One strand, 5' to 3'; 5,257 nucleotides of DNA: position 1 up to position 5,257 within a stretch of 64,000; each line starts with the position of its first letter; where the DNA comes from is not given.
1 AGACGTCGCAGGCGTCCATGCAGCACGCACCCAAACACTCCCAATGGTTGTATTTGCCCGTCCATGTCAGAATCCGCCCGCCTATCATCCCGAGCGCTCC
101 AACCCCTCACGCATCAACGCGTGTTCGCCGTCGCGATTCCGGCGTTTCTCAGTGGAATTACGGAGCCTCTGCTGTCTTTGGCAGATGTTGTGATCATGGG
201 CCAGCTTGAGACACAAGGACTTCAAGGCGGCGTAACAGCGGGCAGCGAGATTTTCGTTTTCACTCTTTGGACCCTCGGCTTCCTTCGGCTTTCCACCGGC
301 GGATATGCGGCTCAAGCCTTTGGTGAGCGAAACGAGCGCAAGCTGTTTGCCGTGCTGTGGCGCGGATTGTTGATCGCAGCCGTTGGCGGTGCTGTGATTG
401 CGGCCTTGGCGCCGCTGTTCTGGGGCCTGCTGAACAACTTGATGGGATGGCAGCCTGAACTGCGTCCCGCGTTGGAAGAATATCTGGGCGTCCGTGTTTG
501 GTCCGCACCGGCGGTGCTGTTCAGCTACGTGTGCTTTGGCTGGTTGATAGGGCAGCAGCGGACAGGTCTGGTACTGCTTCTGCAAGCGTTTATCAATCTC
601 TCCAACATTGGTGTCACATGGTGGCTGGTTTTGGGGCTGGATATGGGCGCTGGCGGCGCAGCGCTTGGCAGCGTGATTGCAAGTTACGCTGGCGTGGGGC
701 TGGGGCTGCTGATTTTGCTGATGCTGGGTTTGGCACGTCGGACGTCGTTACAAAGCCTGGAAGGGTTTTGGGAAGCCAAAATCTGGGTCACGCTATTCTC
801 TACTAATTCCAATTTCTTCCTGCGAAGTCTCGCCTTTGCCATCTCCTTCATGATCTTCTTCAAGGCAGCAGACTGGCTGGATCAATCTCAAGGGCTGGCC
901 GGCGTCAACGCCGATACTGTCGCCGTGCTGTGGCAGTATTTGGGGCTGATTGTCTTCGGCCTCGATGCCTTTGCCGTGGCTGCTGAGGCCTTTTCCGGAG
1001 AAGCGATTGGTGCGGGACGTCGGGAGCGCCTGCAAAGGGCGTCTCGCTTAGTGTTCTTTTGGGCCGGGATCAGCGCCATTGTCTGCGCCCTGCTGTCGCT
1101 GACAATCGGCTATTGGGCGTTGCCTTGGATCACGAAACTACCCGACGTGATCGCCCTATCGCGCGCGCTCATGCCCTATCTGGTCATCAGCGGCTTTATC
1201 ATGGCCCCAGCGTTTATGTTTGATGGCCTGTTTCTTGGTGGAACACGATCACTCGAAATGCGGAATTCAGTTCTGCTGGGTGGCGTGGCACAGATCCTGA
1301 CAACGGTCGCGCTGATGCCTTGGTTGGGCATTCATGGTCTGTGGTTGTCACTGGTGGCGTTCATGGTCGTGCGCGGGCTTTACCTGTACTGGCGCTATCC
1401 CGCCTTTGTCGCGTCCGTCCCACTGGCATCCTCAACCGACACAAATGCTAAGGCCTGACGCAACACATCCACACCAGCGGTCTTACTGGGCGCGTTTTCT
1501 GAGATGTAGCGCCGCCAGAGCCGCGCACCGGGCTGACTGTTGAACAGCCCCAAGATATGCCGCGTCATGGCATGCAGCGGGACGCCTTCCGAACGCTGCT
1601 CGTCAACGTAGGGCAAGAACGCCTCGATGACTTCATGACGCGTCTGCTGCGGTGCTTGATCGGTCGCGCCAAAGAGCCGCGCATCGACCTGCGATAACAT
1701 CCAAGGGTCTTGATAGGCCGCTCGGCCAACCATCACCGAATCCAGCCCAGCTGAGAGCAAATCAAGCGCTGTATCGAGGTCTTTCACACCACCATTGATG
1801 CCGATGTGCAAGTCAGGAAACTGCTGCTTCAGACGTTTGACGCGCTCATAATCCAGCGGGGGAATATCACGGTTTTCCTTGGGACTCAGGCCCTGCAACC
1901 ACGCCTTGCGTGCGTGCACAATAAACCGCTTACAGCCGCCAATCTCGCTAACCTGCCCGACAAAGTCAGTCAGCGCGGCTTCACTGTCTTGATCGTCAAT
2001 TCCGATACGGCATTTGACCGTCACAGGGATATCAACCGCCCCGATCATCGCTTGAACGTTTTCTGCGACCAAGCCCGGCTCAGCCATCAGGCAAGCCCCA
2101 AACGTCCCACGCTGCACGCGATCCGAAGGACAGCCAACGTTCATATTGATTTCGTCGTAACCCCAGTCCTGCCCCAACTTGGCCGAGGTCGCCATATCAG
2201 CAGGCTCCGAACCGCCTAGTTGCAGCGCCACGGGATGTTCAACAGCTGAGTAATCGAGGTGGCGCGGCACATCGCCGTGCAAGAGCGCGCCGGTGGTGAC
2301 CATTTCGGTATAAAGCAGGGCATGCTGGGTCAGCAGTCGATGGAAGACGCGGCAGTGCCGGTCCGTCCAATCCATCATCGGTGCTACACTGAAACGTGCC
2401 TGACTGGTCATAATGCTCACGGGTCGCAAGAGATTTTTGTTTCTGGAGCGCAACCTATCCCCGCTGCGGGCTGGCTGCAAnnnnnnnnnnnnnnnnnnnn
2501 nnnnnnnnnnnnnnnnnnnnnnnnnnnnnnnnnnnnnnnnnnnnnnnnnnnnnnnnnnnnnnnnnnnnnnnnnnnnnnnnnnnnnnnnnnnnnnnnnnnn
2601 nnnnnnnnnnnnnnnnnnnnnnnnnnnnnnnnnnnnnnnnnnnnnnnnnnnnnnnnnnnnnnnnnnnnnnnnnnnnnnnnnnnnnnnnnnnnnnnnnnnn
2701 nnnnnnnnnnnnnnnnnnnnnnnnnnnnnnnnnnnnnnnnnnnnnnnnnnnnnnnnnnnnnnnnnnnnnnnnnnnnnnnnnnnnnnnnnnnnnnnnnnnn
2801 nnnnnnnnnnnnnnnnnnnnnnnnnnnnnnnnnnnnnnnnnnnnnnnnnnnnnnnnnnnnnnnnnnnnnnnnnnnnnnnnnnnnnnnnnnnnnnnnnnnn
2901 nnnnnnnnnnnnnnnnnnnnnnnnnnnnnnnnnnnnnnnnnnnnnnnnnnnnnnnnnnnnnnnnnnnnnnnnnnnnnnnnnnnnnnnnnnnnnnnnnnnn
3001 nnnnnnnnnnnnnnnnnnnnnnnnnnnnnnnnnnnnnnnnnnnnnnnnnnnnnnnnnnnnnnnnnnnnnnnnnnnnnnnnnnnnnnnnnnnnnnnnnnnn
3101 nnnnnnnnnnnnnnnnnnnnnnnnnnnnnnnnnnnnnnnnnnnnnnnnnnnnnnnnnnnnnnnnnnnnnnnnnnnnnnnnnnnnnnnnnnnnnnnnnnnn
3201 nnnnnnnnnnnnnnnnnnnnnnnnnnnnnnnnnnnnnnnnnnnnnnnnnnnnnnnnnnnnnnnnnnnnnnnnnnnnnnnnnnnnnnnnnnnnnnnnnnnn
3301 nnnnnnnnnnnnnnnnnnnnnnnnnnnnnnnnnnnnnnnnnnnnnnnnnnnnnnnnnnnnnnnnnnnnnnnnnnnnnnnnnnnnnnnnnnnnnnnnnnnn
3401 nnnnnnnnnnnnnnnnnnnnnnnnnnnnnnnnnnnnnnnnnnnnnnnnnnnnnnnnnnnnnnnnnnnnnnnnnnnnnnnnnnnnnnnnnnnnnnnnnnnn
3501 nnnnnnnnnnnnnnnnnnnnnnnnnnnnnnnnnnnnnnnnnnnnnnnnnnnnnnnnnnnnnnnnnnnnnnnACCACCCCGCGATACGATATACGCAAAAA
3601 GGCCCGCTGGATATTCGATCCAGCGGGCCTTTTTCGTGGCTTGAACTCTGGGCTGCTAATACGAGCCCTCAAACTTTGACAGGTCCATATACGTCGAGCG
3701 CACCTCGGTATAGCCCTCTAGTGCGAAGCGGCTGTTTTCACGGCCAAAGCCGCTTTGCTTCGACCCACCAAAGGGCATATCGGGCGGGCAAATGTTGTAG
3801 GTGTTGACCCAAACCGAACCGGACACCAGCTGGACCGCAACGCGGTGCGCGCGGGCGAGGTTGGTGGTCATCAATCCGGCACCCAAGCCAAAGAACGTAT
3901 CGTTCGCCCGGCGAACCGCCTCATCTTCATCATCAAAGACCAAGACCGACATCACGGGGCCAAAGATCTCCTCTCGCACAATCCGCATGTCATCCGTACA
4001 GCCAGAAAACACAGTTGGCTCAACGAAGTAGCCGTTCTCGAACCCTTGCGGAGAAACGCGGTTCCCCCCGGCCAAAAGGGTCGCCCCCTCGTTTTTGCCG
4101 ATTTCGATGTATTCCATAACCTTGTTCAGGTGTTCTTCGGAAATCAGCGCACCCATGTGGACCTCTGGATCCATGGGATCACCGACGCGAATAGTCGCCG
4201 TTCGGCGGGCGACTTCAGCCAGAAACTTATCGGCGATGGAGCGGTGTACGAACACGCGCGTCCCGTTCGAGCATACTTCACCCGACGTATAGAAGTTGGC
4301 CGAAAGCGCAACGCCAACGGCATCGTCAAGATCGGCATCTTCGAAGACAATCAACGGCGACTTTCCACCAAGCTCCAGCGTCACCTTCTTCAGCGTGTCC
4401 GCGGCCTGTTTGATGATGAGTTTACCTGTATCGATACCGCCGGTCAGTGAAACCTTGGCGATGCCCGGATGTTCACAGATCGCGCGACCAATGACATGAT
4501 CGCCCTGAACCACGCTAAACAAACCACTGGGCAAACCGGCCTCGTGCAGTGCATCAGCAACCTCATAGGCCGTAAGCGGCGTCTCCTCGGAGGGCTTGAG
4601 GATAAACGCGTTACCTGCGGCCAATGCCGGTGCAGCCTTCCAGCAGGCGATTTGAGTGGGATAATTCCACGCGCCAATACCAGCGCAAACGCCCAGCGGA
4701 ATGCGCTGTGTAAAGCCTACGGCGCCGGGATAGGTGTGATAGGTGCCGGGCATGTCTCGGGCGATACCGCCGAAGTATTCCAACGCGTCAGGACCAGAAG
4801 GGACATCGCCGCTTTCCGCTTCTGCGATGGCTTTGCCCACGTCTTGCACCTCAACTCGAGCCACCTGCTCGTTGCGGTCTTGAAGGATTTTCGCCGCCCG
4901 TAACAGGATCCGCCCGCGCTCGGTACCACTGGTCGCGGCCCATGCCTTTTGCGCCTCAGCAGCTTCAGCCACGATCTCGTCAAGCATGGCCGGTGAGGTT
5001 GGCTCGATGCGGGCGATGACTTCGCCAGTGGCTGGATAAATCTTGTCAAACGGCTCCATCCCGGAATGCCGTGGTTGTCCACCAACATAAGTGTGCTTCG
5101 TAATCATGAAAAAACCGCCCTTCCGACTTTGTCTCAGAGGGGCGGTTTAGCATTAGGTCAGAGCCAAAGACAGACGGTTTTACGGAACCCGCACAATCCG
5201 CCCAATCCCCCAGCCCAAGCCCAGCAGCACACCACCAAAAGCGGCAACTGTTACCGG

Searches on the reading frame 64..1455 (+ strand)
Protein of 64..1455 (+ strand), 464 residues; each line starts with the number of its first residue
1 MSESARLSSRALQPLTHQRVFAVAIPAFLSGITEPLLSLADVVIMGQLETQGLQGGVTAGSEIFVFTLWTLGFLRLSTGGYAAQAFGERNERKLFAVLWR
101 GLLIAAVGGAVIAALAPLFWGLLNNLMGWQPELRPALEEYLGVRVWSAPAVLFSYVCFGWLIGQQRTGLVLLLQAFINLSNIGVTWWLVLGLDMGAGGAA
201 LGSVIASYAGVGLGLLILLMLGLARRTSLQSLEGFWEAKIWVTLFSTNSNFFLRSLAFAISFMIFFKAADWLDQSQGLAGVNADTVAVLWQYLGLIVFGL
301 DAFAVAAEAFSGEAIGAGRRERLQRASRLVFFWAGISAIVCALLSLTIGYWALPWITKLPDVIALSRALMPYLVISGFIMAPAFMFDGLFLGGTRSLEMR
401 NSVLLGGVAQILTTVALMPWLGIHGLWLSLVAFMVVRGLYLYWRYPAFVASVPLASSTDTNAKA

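Call 87: search_protein_families(library=pfam, proteins=[window:64-1455:+], max_evalue=0.00001)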
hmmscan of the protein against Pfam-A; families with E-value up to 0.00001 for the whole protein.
window:64-1455:+ (464 aa): 1 family
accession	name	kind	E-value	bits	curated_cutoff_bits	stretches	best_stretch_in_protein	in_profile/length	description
PF01554.23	MatE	-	2.4e-23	83.1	24.9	2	26-187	1-161/161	MatE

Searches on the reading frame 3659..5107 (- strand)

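Call 87: search_protein_families(library=pfam, proteins=[window:3659-5107:-], max_evalue=0.00001)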
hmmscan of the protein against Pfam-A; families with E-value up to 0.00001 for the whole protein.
window:3659-5107:- (483 aa): 1 family
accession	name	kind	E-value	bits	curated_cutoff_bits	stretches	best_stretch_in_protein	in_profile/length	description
PF00171.27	Aldedh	-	3.8e-169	563.6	23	1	18-471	7-460/461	Aldehyde dehydrogenase family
